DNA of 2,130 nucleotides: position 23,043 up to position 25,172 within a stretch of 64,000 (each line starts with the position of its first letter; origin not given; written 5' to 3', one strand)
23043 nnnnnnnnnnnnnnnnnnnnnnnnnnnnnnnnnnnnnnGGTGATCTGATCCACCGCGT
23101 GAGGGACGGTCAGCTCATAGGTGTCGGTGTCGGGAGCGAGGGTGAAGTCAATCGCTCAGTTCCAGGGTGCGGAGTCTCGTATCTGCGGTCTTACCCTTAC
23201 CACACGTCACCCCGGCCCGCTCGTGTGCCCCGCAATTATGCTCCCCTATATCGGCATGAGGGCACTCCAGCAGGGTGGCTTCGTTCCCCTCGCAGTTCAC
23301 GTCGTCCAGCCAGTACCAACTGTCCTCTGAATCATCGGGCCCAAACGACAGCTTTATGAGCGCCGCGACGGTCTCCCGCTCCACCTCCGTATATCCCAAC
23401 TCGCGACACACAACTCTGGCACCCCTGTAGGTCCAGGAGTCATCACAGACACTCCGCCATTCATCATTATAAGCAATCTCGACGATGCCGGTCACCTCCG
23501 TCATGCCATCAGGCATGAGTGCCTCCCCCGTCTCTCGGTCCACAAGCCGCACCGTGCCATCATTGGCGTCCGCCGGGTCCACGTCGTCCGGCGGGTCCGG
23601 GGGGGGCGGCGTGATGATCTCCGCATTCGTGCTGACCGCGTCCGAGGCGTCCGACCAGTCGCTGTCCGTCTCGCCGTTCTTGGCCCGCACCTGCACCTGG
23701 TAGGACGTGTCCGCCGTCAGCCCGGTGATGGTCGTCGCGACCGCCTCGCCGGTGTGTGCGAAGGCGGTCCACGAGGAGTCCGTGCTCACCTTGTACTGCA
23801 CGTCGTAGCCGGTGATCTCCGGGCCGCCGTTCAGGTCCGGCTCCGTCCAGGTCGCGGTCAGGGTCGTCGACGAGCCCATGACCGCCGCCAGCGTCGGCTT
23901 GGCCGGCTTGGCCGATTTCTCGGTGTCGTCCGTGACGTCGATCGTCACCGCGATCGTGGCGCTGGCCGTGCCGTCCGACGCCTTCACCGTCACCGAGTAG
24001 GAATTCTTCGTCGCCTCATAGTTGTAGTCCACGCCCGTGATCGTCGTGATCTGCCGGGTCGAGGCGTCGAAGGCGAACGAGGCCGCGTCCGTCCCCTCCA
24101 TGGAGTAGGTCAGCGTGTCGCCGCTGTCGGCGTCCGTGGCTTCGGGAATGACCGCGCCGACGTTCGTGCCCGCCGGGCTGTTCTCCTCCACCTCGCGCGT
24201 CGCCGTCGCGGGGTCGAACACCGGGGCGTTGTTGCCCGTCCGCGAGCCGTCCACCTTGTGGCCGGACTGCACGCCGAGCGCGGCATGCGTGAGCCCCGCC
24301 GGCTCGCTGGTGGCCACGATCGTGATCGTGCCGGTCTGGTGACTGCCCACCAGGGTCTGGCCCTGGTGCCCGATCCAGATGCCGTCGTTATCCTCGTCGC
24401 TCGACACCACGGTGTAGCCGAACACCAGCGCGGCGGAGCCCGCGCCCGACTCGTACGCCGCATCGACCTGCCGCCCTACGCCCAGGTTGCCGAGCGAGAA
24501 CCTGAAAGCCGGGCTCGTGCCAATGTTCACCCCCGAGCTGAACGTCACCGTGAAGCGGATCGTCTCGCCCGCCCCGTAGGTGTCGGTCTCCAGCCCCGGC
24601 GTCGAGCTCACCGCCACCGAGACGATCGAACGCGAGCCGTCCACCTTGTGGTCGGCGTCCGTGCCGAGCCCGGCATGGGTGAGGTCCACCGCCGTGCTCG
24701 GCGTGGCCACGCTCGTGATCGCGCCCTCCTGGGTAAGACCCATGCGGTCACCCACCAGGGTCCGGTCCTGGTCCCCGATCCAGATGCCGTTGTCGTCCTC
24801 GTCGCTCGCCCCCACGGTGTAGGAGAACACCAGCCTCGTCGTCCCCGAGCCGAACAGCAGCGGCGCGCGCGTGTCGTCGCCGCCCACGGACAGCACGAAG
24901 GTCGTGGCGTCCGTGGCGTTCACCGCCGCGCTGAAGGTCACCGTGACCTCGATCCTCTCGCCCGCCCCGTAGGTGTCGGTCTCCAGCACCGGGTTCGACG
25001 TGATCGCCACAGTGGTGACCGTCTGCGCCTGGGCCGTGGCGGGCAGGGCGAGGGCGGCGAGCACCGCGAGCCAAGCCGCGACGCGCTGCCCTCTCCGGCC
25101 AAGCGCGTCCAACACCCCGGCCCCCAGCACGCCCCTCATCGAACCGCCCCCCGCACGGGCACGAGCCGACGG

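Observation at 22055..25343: Large surface adhesin-like protein combining a eukaryote-type SRCR domain with a cadherin repeat, FN3 and Ig-like repeats, split by a 1-nt frame break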

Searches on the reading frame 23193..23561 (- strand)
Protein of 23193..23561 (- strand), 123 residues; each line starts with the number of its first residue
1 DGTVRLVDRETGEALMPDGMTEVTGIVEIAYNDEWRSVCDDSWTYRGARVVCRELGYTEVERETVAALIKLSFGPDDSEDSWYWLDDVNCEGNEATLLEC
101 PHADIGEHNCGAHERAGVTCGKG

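Call 14: find_homologous_proteins(query=window:23193-23561:-, max_evalue=0.001)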
Query seq(123 aa) (123 aa): 4 proteins with E <= 0.001 among 12 candidates.
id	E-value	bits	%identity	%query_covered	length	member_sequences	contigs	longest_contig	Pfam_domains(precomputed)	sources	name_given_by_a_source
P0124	4.9e-18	83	41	83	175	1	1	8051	PF00530.24,PF15494.12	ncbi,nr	ncbi:SRB4D protein, partial [Stercorarius parasiticus]|nr:SRB4D protein [Stercorarius parasiticus]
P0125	2.7e-17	81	41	79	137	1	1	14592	PF00530.24,PF15494.12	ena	-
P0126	1.4e-11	62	46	75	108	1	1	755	PF00530.24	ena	-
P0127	7.1e-4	38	47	59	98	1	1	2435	PF00530.24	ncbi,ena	-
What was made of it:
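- Tried and rejected: A word-indexed homology search with the SRCR segment alone returned only 4 hits and missed the known family members (call 14).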

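Call 17: find_related_loci(query=A1, collection=genome_contigs, flank=6000)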
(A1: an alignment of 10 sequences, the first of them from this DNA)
Query A1 (123 aa) in genome_contigs; peptide patterns used: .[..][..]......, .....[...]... (x = any residue, [..] = any of these).
154 stretches matched a pattern; 106 encode a relative of the query (tblastn E <= 1e-3); the best 80 are kept; 78 distinct loci.
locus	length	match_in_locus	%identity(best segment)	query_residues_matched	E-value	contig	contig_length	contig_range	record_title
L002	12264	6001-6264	52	27-120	4e-24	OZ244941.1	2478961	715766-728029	MAG: Nitrospirales bacterium isolate d54ef826-7012-47b5-b64d-02185f84ce6e genome assembly, chromosome: 1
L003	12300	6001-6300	44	12-120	3e-23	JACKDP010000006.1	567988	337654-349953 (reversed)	MAG: Myxococcales bacterium isolate HK-STAS-MYXO-10 HK-STAS-MYXO-10_6, whole genome shotgun sequence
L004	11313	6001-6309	44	12-120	8e-23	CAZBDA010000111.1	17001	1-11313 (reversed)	MAG TPA_asm: uncultured Rickettsiales bacterium isolate binchicken_co141_137 genome assembly, contig: NODE_14355_length_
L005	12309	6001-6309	44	12-120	3e-22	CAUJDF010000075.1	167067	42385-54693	MAG: Myxococcota bacterium isolate KLAP118 genome assembly, contig: KLAP118_358270, whole genome shotgun sequence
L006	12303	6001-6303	41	12-120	2e-21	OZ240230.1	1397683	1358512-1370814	MAG: Bdellovibrionales bacterium isolate 6d663a9e-0918-430b-aa06-578e47c45a83 genome assembly, chromosome: 1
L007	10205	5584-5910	40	8-123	3e-21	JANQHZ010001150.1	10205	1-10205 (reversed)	MAG: Candidatus Binatia bacterium isolate PL24a_bin.3 k99_9074005, whole genome shotgun sequence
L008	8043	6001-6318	43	11-122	5e-21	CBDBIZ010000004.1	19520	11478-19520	MAG: Gammaproteobacteria bacterium isolate 9a307ab1-eba7-4902-9f0e-3c476f9a44b2 genome assembly, contig: contig_4, whole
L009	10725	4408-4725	43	11-122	5e-21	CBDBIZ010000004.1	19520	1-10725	MAG: Gammaproteobacteria bacterium isolate 9a307ab1-eba7-4902-9f0e-3c476f9a44b2 genome assembly, contig: contig_4, whole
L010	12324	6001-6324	41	4-120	6e-21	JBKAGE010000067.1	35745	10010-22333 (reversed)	MAG: Bradymonadia bacterium isolate Ske_MAG24 Ske_MAG24_0067, whole genome shotgun sequence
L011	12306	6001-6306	43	12-120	5e-21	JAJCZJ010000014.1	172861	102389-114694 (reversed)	MAG: Deltaproteobacteria bacterium isolate OFTM157 OFTM157_13, whole genome shotgun sequence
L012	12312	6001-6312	45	8-120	2e-20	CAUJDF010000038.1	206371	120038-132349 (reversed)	MAG: Myxococcota bacterium isolate KLAP118 genome assembly, contig: KLAP118_597895, whole genome shotgun sequence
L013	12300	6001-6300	43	16-120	1e-20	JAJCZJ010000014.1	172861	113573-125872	MAG: Deltaproteobacteria bacterium isolate OFTM157 OFTM157_13, whole genome shotgun sequence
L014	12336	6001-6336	42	1-120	2e-20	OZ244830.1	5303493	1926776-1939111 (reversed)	MAG: Candidatus Azophilus sp. isolate 1f4708c2-4886-4a85-b405-f8de5ef5afd3 genome assembly, chromosome: 1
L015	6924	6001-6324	41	11-120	2e-20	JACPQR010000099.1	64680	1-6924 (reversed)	MAG: Deltaproteobacteria bacterium isolate NC_groundwater_658_Ag_B-0.1um_70_50 B_1_S1_Biohub_coassembly_k141_2152825, wh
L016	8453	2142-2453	43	12-120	2e-20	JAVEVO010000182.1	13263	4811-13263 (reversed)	MAG: Myxococcota bacterium isolate BF4_123 NODE_14816_length_13263_cov_5.074528_Biofilm4, whole genome shotgun sequence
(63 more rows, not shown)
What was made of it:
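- Checked: Two strict peptide patterns alone found 106 SRCR-encoding stretches in species-representative bacterial genomes from many phyla (call 17).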

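Call 59: search_solved_structures(query=window:23193-23561:-, max_evalue=0.001, show_alignments=3)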
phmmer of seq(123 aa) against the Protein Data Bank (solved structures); distinct sequences matched with E-value up to 0.001: 29.
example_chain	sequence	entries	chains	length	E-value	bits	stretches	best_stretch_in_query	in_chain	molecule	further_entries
9nb8_A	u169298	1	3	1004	2.7e-100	334.9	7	16-123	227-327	Scavenger receptor cysteine-rich type 1 protein M130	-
8xmk_D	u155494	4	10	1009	2.9e-100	334.8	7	16-123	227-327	Scavenger receptor cysteine-rich type 1 protein M130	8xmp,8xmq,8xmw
9fmu_D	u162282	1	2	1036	3e-100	334.8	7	16-123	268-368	Scavenger receptor cysteine-rich type 1 protein M130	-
9nb5_A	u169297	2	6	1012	3e-100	334.8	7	16-123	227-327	Scavenger receptor cysteine-rich type 1 protein M130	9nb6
9fhb_D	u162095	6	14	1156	9e-100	333.2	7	16-123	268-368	Scavenger receptor cysteine-rich type 1 protein M130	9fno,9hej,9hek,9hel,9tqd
9h0m_E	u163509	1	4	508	1.8e-67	228.7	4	10-120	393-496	PIT54 protein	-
8h7j_A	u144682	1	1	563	7.5e-50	171.7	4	16-121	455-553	Scavenger receptor cysteine-rich type 1 protein M130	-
8r83_N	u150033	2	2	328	5e-35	123.7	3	16-120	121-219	CD5 antigen-like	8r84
8wyr_M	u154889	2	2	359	6.6e-35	123.3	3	16-120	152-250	Interleukin-2,CD5 antigen-like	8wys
5a2e_A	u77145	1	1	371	3e-22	82.4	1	13-121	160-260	T-CELL DIFFERENTIATION ANTIGEN CD6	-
6h8m_A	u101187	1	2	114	1.5e-19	73.6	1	16-120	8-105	Neurotrypsin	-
7bzz_A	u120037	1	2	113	1e-16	64.4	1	22-121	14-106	Scavenger receptor class A member 5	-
8j8d_A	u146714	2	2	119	1.7e-15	60.5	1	18-121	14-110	Deleted in malignant brain tumors 1 protein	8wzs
8j8t_A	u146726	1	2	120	1.7e-15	60.5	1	18-121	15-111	Deleted in malignant brain tumors 1 protein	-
7c00_A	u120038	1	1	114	2.8e-15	59.8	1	23-122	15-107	Scavenger receptor class A member 5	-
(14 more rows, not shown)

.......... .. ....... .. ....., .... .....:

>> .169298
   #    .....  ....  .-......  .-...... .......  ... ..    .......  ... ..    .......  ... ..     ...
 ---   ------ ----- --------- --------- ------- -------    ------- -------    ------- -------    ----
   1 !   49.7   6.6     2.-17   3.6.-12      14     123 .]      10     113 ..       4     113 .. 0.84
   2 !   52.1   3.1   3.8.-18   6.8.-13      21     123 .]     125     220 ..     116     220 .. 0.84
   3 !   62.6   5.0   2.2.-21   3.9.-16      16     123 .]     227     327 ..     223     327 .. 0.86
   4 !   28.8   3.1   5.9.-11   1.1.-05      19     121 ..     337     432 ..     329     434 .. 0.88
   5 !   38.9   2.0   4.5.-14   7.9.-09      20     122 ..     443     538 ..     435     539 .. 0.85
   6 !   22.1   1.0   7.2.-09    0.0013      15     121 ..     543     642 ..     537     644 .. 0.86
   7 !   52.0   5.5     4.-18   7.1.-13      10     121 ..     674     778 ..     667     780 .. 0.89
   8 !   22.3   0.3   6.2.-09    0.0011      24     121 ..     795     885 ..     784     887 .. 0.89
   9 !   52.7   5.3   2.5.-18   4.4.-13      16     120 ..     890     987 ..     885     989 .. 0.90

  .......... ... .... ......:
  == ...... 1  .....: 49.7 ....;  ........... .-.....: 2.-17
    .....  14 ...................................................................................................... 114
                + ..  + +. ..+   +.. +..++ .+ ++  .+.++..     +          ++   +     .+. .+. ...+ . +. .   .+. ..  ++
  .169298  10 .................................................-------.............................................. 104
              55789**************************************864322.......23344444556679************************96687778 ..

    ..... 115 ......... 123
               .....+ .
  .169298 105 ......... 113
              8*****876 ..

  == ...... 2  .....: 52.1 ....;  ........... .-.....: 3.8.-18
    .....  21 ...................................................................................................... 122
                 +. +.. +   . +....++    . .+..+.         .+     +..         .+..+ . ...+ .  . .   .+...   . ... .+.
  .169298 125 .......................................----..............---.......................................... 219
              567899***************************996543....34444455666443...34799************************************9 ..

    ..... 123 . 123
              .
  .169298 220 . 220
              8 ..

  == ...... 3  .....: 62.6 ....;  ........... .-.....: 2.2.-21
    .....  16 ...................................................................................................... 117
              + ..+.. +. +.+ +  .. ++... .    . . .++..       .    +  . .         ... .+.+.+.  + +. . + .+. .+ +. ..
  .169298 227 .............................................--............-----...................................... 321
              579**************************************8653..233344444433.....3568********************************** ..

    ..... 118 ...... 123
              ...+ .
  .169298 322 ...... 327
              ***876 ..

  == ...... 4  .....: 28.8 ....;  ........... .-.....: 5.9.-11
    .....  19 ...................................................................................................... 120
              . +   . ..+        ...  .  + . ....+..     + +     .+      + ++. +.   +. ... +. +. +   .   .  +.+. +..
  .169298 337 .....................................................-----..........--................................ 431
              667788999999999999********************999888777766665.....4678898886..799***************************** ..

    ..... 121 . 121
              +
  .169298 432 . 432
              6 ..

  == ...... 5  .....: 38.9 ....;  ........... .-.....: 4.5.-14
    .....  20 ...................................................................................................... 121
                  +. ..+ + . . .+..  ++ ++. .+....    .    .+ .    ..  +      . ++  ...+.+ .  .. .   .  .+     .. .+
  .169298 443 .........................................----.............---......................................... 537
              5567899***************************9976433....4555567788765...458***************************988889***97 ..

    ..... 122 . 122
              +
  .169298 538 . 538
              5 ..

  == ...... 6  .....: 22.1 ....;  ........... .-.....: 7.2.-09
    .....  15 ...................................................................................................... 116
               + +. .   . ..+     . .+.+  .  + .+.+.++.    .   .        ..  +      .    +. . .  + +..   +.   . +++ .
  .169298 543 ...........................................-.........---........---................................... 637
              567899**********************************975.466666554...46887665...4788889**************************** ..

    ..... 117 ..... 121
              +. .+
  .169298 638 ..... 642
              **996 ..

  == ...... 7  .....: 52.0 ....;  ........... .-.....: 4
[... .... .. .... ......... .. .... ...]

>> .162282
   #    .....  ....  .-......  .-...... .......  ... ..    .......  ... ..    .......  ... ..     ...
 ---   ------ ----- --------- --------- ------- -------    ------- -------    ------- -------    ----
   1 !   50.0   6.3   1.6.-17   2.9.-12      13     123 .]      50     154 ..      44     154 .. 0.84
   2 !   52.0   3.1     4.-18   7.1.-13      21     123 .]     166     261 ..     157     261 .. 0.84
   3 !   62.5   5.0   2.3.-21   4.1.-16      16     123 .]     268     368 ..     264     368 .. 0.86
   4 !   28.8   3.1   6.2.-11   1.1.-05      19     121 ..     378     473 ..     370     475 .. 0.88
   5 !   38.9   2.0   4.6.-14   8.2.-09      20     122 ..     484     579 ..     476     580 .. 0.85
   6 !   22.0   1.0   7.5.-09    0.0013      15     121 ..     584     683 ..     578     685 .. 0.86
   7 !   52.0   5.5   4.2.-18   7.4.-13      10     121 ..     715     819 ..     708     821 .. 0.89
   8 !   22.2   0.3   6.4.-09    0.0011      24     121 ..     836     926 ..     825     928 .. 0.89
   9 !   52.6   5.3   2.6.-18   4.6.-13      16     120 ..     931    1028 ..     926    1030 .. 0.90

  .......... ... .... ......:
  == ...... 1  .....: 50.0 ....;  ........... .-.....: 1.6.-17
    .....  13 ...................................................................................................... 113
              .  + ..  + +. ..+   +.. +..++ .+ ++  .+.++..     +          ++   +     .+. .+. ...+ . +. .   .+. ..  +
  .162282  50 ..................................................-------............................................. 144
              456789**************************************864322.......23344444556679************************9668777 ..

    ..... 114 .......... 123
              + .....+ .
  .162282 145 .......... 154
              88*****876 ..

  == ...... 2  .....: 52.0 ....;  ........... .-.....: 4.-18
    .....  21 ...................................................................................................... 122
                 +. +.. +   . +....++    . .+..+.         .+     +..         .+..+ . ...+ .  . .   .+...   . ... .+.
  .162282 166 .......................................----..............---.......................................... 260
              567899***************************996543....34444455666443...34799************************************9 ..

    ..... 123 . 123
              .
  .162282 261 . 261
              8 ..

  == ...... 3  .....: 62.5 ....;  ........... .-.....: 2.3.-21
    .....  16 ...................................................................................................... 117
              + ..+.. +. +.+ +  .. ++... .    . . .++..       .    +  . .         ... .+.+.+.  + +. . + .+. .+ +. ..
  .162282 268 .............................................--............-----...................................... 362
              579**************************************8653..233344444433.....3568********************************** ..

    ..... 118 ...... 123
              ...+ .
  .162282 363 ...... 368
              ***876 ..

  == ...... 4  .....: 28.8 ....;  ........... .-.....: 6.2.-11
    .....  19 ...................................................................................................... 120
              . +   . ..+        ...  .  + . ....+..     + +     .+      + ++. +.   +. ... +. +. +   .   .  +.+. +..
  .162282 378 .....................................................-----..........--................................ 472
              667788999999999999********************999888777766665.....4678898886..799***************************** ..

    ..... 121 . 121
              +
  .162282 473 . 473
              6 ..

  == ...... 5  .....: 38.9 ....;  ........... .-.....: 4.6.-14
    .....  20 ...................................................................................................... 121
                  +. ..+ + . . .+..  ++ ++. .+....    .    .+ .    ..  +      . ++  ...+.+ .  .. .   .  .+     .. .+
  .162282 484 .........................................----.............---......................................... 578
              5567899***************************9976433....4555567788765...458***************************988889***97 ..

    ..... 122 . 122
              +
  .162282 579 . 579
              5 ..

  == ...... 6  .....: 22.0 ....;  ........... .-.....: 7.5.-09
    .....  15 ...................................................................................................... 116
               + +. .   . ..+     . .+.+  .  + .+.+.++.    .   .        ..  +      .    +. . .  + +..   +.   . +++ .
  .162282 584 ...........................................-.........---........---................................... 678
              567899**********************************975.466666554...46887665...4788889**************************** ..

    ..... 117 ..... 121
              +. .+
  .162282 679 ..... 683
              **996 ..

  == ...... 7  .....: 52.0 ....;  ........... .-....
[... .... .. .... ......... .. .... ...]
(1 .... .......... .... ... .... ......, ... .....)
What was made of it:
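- On SRCR superfamily (PF00530): 29 solved SRCR chains match at E<=1e-3 (call 59).
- Closest known: Animal SRCR-superfamily domains, group A. Same: Strong sequence homology: 57-74 bits to single solved domains (call 59).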

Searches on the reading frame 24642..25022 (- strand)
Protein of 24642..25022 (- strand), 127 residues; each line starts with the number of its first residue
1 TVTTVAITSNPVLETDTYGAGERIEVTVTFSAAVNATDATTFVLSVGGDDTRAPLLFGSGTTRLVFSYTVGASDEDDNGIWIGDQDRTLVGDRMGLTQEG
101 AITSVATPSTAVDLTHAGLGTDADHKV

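Call 68: search_solved_structures(query=A5, max_evalue=1, show_alignments=1)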
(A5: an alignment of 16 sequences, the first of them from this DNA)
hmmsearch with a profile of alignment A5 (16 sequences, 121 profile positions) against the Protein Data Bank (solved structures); distinct sequences matched with E-value up to 1: 1.
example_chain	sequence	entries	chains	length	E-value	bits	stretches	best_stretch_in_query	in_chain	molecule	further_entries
2qi2_A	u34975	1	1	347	0.19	15.2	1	32-85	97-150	Cell division protein pelota related protein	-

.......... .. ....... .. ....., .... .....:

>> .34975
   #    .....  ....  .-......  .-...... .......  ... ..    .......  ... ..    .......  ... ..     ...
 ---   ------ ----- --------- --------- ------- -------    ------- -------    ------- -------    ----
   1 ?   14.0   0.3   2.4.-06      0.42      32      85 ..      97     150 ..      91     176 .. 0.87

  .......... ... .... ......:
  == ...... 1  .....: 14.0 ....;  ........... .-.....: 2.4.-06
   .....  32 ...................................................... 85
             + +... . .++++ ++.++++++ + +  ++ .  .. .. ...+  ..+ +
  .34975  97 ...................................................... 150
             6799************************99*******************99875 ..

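Call 69: search_protein_families(library=pfam, alignment_id=A5, max_evalue=1)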
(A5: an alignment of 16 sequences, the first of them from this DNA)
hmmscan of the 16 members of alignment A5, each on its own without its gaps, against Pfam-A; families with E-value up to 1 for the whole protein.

A. member 1, seq(127 aa): 0 families

B. families by the number of members that match (of 16 scanned): 7 families
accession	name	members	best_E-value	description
PF19078.6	Big_12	2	0.012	Bacterial Ig-like domain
PF19062.5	DUF5758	1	0.034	Family of unknown function (DUF5758)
PF17961.7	Big_8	1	0.044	Bacterial Ig domain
PF13205.12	Big_5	1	0.045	Bacterial Ig-like domain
PF18815.6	AFP_2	1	0.088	Bacterial antifreeze protein repeat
PF05506.17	PLipase_C_C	1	0.11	Bacterial phospholipase C, C-terminal domain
PF02471.22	OspE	1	0.22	Borrelia outer surface protein E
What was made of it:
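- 24240..25022 (-): Two tandem ~130-aa repeats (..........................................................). Uncharacterised, possibly Ig-like. A profile gives no significant Pfam or PDB hit, only weak Big_ hits (calls 68, 69).
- Checked: 'Ig-like' is supported only by weak Big_5/8/12 hits at E 0.01-0.05 (call 69).
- Tried and rejected: A profile of the N-terminal repeat found nothing in PDB and only weak Big_ hits in Pfam (calls 68, 69).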
